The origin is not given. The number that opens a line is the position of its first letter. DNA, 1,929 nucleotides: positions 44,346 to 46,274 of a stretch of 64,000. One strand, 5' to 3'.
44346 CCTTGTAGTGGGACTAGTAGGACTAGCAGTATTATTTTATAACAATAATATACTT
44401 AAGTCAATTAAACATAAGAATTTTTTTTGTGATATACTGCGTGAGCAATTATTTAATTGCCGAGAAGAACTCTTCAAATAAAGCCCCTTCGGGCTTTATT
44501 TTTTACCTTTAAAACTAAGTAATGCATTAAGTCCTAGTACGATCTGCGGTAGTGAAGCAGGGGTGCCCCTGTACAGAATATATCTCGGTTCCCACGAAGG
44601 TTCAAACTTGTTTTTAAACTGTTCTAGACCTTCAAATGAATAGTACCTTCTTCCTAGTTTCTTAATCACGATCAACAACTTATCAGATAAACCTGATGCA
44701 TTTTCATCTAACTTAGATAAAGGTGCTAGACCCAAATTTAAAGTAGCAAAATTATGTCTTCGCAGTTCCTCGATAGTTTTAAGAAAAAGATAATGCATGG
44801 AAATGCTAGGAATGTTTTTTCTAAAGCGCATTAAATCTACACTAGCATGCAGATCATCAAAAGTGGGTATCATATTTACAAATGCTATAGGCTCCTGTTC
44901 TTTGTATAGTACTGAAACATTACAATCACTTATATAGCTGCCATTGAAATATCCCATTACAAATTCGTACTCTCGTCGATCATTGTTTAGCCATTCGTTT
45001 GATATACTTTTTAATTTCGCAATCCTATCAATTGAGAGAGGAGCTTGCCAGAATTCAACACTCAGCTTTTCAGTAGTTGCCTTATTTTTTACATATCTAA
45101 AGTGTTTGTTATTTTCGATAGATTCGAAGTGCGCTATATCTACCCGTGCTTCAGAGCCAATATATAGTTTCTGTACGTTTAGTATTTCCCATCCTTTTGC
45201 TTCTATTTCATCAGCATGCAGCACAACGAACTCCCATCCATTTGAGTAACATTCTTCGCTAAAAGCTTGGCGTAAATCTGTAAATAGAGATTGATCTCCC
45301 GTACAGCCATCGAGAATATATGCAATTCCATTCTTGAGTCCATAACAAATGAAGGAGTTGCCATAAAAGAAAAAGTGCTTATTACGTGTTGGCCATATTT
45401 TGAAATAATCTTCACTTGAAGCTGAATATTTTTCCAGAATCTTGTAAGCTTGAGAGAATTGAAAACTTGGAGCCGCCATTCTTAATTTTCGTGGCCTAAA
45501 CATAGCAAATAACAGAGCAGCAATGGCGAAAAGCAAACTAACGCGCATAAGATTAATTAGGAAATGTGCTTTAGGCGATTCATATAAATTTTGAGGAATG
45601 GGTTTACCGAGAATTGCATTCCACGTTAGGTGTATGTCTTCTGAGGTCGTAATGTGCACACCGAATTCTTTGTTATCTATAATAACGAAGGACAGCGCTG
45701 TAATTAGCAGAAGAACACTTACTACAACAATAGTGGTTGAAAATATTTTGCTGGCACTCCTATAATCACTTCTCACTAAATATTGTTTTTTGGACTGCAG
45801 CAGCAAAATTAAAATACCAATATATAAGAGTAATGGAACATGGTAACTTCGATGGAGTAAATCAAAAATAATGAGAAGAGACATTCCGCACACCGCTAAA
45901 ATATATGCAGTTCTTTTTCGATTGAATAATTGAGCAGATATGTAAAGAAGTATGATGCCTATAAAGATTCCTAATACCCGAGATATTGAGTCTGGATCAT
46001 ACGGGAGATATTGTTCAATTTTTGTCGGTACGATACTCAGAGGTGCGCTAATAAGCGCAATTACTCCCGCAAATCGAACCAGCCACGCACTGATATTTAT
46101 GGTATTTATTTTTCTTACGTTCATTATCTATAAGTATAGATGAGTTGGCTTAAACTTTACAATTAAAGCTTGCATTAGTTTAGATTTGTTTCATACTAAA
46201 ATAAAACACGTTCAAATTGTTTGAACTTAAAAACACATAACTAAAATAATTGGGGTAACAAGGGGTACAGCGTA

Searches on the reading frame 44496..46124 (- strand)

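Call 9: search_protein_families(library=pfam, proteins=[window:44496-46124:-], max_evalue=1)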
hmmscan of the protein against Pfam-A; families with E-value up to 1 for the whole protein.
window:44496-46124:- (542 aa): 5 families
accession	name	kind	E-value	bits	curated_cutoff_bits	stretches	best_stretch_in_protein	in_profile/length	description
PF09924.15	LPG_synthase_C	-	1.3e-49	169.4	27.5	1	230-518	4-298/298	Phosphatidylglycerol lysyltransferase, C-terminal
PF16995.10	tRNA-synt_2_TM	-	0.098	12.8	26.8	1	13-146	10-153/215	Transmembrane region of lysyl-tRNA synthetase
PF23636.1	DUF7144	-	0.22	12.1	27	1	51-104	48-100/115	Domain of unknown function (DUF7144)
PF11992.13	TgpA_N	-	0.5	9.7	30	1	13-148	49-180/333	TgpA N-terminal domain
PF09843.14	DUF2070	-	0.75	8.5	30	0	47-242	46-210/561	Predicted membrane protein (DUF2070)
